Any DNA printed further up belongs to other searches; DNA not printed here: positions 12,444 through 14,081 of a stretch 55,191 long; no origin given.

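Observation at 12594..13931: Orphan, highly divergent SecY-like channel fused to a DUF2007-like cytoplasmic tail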

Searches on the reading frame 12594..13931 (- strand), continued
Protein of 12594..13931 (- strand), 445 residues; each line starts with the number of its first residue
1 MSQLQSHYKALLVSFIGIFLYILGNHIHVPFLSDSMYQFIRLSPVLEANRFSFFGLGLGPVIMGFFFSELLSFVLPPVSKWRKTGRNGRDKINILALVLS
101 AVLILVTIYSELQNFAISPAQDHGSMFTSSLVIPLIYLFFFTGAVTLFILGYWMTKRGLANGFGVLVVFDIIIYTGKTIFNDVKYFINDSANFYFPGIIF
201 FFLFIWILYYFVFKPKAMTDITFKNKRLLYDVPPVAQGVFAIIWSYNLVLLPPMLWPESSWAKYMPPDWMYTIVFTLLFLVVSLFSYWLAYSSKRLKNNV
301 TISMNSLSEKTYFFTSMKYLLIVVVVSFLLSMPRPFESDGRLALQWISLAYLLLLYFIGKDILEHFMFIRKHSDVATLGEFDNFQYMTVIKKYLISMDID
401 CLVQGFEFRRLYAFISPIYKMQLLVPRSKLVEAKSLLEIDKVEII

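Call 64: find_encoding_contigs(protein=P0152, flank=8000, max_places=3)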
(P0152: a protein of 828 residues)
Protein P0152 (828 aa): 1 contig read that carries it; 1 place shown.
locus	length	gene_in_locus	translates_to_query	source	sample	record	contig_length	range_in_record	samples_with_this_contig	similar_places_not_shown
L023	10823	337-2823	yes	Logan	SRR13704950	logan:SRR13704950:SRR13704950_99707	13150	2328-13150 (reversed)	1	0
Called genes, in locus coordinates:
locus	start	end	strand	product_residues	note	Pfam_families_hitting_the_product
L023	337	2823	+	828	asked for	PF22599:SecDF_P1_head, PF00344:SecY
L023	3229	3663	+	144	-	PF00571:CBS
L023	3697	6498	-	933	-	PF25275:Golvesin_C, PF01520:Amidase_3 (weak)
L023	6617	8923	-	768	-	PF11028:TMEM260_N, PF07719:TPR_2 (faint), PF14559:TPR_19 (faint)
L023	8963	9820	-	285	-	-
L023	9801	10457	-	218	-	-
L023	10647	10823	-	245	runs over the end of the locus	PF08543:Phos_pyr_kin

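Call 67: find_related_loci(query=A4, collection=viral_contigs, flank=5000)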
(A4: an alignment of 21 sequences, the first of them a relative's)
Query A4 (434 aa) in viral_contigs; peptide patterns used: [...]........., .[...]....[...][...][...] (x = any residue, [..] = any of these).
58 stretches matched a pattern, but none encodes a relative of the query by tblastn (E <= 1e-3).

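Call 68: find_encoding_contigs(protein=P0005, flank=10000, max_places=2)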
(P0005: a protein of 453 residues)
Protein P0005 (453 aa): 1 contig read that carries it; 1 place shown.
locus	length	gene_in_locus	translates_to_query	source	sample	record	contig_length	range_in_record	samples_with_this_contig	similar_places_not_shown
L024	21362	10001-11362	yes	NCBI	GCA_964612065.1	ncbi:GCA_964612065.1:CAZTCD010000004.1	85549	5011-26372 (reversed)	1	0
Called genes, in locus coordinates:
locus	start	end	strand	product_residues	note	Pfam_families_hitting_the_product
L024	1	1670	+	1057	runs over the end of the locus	PF00873:ACR_tran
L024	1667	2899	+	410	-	PF02321:OEP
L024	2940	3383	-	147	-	PF04972:BON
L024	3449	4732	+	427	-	-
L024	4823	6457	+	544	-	-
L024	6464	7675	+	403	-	PF00266:Aminotran_5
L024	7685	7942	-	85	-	-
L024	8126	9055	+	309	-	PF00892:EamA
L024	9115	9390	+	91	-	PF01713:Smr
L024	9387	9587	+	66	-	-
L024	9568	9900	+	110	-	PF02201:SWIB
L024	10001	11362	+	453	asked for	PF00344:SecY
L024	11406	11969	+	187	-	-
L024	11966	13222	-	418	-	PF06723:MreB_Mbl (faint), PF00012:HSP70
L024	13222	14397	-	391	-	PF00147:Fibrinogen_C (weak)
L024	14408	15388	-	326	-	PF00478:IMPDH, PF03060:NMO, PF01180:DHO_dh (weak), PF01070:FMN_dh (weak)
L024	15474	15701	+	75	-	PF04023:FeoA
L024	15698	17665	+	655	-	PF01926:MMR_HSR1, PF02421:FeoB_N, PF09439:SRPRB (weak), PF07670:Gate, PF07664:FeoB_C (weak), PF07670:Gate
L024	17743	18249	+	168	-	-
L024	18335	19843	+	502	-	-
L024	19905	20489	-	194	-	PF13489:Methyltransf_23, PF13847:Methyltransf_31, PF13649:Methyltransf_25, PF08241:Methyltransf_11, PF08242:Methyltransf_12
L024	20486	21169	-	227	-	PF05175:MTS (weak), PF13489:Methyltransf_23, PF13847:Methyltransf_31, PF08241:Methyltransf_11 (faint), PF08242:Methyltransf_12, PF13649:Methyltransf_25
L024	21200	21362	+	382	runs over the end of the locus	-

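Call 69: find_encoding_contigs(protein=P0010, flank=10000, max_places=2)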
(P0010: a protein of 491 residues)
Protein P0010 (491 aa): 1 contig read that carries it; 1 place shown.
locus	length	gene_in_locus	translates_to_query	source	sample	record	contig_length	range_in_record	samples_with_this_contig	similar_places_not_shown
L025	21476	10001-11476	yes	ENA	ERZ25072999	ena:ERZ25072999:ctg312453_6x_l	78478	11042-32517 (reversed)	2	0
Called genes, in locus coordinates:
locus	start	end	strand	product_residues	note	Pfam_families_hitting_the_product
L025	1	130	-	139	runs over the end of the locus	PF00027:cNMP_binding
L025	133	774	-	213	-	PF13717:Zn_ribbon_4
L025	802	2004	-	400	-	PF00437:T2SSE, PF06414:Zeta_toxin (weak), PF20720:nSTAND3 (faint), PF13401:AAA_22 (weak)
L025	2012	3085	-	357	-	PF00437:T2SSE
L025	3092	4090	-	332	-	PF13413:HTH_25, PF13464:RodZ_C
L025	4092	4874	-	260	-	PF23914:TPR_CcmH_CycH (weak), PF13432:TPR_16, PF13424:TPR_12 (weak), PF13414:TPR_11, PF13432:TPR_16 (weak), PF13431:TPR_17 (weak), PF00515:TPR_1 (weak), PF07719:TPR_2, +11 more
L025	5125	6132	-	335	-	PF04055:Radical_SAM, PF11946:DUF3463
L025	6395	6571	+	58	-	-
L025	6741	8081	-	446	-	PF01136:Peptidase_U32, PF16325:Peptidase_U32_C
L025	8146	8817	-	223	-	PF00565:SNase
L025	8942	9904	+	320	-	PF02558:ApbA, PF08546:ApbA_C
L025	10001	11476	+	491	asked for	PF00344:SecY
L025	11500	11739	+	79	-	PF09957:VapB_antitoxin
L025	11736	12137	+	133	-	PF01850:PIN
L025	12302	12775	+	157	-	-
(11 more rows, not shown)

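Call 71: search_protein_families(library=pfam, proteins=[L013:700-1782:+, L014:8673-9656:-, L016:3243-4724:-, L016:7218-8324:-, L012:2899-3966:+, L015:2-472:+, L015:2990-4204:-, L010:8076-9251:-, L024:11406-11969:+, L023:3229-3663:+], max_evalue=0.001)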
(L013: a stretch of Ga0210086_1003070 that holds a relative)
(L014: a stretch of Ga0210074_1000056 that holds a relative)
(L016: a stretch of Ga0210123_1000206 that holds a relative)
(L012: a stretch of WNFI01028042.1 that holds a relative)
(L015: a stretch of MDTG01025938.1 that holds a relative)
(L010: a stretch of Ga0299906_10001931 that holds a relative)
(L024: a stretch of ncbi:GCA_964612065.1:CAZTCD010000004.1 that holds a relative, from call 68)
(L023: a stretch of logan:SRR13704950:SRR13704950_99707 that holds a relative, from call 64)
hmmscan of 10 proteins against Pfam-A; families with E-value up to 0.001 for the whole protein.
L013:700-1782:+ (360 aa): 1 family
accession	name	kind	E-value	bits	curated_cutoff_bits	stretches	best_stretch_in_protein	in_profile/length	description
PF00155.27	Aminotran_1_2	-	4e-50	171.4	19.7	1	34-354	3-360/361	Aminotransferase class I and II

L014:8673-9656:- (327 aa): 0 families

L016:3243-4724:- (493 aa): 6 families
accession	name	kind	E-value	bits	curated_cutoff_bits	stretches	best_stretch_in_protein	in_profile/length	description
PF00884.28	Sulfatase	-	5.3e-22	78.9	25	1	17-152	148-299/301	Sulfatase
PF16347.10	SGSH_C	-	5.3e-11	43.3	29.3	1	102-228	1-133/154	N-sulphoglucosamine sulphohydrolase, C-terminal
PF07719.23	TPR_2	-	1.5e-06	28.3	27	1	441-469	5-33/34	Tetratricopeptide repeat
PF00515.34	TPR_1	-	1.5e-05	25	27.8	1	441-470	5-34/34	Tetratricopeptide repeat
PF01663.27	Phosphodiest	-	4.1e-05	23.8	23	1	63-98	185-220/342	Type I phosphodiesterase / nucleotide pyrophosphatase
PF13432.12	TPR_16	-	0.00051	20.9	32.7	1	418-469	12-63/65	Tetratricopeptide repeat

L016:7218-8324:- (368 aa): 1 family
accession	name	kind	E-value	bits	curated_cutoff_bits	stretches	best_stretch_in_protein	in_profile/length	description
PF00248.27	Aldo_ket_red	-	5.4e-65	219.8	24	1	56-352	2-289/291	Aldo/keto reductase family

L012:2899-3966:+ (355 aa): 1 family
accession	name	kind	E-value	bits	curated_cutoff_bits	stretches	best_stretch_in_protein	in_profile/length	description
PF04055.27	Radical_SAM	-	2e-14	54.5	29.5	1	14-164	3-163/166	Radical SAM superfamily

L015:2-472:+ (156 aa): 1 family
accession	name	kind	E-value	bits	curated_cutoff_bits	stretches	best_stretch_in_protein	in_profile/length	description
PF00085.26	Thioredoxin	-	5.4e-05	23.6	23.5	1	44-134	9-87/103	Thioredoxin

L015:2990-4204:- (404 aa): 1 family
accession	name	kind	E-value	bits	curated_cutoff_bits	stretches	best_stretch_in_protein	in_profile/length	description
PF00330.25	Aconitase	-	4.6e-47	161.5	28.7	1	1-380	108-463/463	Aconitase family (aconitate hydratase)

L010:8076-9251:- (391 aa): 0 families

L024:11406-11969:+ (187 aa): 0 families

L023:3229-3663:+ (144 aa): 1 family
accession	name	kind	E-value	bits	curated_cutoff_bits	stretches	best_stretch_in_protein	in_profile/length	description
PF00571.33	CBS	-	9.3e-25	87.2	24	2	73-127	1-56/57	CBS domain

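Call 77: search_dna_similar(query=P0039, collection=plasmids, mode=protein, max_evalue=0.00001, max_rows=20)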
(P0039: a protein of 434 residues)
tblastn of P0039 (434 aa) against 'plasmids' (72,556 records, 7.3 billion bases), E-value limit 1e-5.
No match.

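Call 78: search_dna_similar(query=window:12594-13931:-, collection=plasmids, mode=protein, max_evalue=0.00001, max_rows=20)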
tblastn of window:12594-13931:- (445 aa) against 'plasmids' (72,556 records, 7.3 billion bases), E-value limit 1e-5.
No match.

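Call 79: list_cluster_members(proteins=[P0039, P0074, P0057, P0026, P0063, P0071, P0145, P0016, P0033, P0051])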
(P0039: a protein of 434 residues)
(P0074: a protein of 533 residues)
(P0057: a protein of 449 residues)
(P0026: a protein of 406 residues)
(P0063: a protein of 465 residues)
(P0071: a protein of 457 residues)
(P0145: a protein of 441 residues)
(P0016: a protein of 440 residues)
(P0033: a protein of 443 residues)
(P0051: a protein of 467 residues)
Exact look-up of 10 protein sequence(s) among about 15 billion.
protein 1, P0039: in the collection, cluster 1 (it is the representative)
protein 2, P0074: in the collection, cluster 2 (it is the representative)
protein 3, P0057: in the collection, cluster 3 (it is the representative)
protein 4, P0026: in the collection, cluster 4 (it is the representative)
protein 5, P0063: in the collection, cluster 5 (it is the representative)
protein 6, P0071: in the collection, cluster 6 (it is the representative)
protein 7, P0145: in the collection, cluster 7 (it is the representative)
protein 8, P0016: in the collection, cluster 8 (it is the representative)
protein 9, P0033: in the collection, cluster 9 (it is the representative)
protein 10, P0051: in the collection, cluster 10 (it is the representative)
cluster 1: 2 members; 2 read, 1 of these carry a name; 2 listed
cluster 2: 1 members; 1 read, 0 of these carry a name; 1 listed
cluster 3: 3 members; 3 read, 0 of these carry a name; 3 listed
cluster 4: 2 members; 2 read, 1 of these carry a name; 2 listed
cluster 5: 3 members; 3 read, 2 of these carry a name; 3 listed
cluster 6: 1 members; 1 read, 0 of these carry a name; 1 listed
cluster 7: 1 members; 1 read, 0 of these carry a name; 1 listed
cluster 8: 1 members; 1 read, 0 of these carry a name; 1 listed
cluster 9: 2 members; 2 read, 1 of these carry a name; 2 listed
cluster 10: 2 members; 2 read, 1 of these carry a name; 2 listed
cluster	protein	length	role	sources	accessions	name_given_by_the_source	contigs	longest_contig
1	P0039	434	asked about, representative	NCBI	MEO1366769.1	MAG: hypothetical protein AAFX50_06300 [Acidobacteriota bacterium]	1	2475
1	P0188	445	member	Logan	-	-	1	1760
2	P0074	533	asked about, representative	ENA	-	-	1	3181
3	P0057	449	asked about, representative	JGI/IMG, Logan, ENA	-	-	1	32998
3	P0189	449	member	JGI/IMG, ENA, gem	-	-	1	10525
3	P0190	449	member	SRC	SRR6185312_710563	-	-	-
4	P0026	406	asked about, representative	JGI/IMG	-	hypothetical protein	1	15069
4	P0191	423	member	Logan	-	-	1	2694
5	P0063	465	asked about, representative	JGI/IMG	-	-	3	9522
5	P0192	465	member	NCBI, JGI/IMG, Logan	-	hypothetical protein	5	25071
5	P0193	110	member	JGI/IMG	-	preprotein translocase subunit SecY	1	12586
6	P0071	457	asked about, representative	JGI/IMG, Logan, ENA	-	-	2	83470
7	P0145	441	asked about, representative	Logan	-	-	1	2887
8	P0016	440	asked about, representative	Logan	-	-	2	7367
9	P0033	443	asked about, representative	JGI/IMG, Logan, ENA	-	-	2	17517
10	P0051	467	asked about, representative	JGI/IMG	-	preprotein translocase subunit SecY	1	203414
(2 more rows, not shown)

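Call 85: search_protein_families(library=ncbifam, proteins=[P0074, P0104, P0103, P0079, P0047, P0004, P0039, P0152, P0153, P0155], max_evalue=0.00001)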
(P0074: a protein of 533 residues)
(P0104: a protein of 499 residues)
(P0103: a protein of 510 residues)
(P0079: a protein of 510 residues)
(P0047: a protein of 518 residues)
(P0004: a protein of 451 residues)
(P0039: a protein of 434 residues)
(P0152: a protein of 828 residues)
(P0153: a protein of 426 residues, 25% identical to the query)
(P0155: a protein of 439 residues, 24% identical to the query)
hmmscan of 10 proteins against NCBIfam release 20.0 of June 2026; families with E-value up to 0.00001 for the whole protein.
P0074 (533 aa): 3 families
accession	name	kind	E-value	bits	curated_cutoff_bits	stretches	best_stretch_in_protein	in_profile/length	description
TIGR00967.1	3a0501s007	equivalog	3.1e-59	200.9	253.6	1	59-444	2-406/414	preprotein translocase subunit SecY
NF009082.0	PRK12417.1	equivalog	2.3e-27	95.7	353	1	58-444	13-390/406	accessory Sec system protein translocase subunit SecY2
TIGR02920.1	acc_sec_Y2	equivalog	1.2e-24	86.9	249.6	1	58-443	3-382/395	accessory Sec system protein translocase subunit SecY2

P0104 (499 aa): 3 families
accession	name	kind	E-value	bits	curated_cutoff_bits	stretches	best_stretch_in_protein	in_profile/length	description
TIGR00967.1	3a0501s007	equivalog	1.6e-57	195.3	253.6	1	8-415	2-412/414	preprotein translocase subunit SecY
NF009082.0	PRK12417.1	equivalog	1.3e-27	96.5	353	1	4-416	10-397/406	accessory Sec system protein translocase subunit SecY2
TIGR02920.1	acc_sec_Y2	equivalog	1.9e-23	82.9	249.6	1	7-416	3-390/395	accessory Sec system protein translocase subunit SecY2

P0103 (510 aa): 3 families
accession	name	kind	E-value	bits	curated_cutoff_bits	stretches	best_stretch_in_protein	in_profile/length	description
TIGR00967.1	3a0501s007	equivalog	1.6e-52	178.8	253.6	1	55-433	2-408/414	preprotein translocase subunit SecY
NF009082.0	PRK12417.1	equivalog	4.7e-23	81.5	353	1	54-400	13-357/406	accessory Sec system protein translocase subunit SecY2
TIGR02920.1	acc_sec_Y2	equivalog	1.6e-20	73.3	249.6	1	55-398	4-348/395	accessory Sec system protein translocase subunit SecY2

P0079 (510 aa): 3 families
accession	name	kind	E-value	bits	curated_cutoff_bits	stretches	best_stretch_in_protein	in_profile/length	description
TIGR00967.1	3a0501s007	equivalog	1.2e-59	202.2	253.6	1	55-434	2-406/414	preprotein translocase subunit SecY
NF009082.0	PRK12417.1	equivalog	1.9e-18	66.3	353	1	53-400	12-352/406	accessory Sec system protein translocase subunit SecY2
TIGR02920.1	acc_sec_Y2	equivalog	7.7e-18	64.5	249.6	1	54-400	3-345/395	accessory Sec system protein translocase subunit SecY2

P0047 (518 aa): 1 family
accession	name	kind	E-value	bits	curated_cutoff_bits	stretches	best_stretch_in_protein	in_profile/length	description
TIGR00967.1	3a0501s007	equivalog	6.9e-47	160.2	253.6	1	71-447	2-408/414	preprotein translocase subunit SecY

P0004 (451 aa): 1 family
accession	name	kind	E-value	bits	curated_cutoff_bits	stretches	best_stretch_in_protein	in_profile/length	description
TIGR00967.1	3a0501s007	equivalog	1.2e-15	57.3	253.6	1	8-211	1-213/414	preprotein translocase subunit SecY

P0039 (434 aa): 1 family
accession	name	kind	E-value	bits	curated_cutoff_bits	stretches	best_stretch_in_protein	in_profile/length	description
TIGR00967.1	3a0501s007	equivalog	1.4e-10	40.7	253.6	1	41-252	54-278/414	preprotein translocase subunit SecY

P0152 (828 aa): 8 families
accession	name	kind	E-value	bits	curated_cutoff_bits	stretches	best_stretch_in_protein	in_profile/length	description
TIGR01129.1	secD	equivalog_domain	3.8e-21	75.7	244.4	1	87-368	56-273/397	protein translocase subunit SecD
NF009583.0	PRK13024.1-3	subfamily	4.3e-21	74.7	721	1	15-363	7-300/755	protein translocase subunit SecDF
NF011315.0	PRK14726.1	equivalog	1e-15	56.9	1249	1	213-368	248-397/855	protein translocase subunit SecDF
NF009585.0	PRK13024.1-5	equivalog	1.2e-13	50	1037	1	189-354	343-505/993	protein translocase subunit SecDF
TIGR00916.1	2A0604s01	subfamily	9.7e-10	38.4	148.6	1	249-360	1-105/231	SecD/SecF family protein translocase subunit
NF009580.0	PRK13023.1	equivalog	6.4e-09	34.6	1153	1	207-370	165-322/775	protein translocase subunit SecDF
NF006218.0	PRK08343.1-4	subfamily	7.6e-08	31.6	383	1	219-343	113-241/392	preprotein translocase subunit SecD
TIGR00967.1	3a0501s007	equivalog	1.1e-07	31.1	253.6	1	435-579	53-189/414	preprotein translocase subunit SecY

P0153 (426 aa): 3 families
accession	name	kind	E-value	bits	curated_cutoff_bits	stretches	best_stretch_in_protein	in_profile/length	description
TIGR00967.1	3a0501s007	equivalog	6.7e-126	420.5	253.6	1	11-415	1-414/414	preprotein translocase subunit SecY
NF009082.0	PRK12417.1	equivalog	2.8e-54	184.4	353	1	12-421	14-404/406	accessory Sec system protein translocase subunit SecY2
TIGR02920.1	acc_sec_Y2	equivalog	2.2e-50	171.6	249.6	1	12-418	4-394/395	accessory Sec system protein translocase subunit SecY2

P0155 (439 aa): 3 families
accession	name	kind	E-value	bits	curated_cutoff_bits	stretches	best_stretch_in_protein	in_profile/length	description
TIGR00967.1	3a0501s007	equivalog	1.8e-113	379.6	253.6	1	15-424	1-414/414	preprotein translocase subunit SecY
NF009082.0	PRK12417.1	equivalog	5.2e-51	173.6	353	1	16-430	14-404/406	accessory Sec system protein translocase subunit SecY2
TIGR02920.1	acc_sec_Y2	equivalog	6.3e-51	173.4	249.6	1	16-427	4-394/395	accessory Sec system protein translocase subunit SecY2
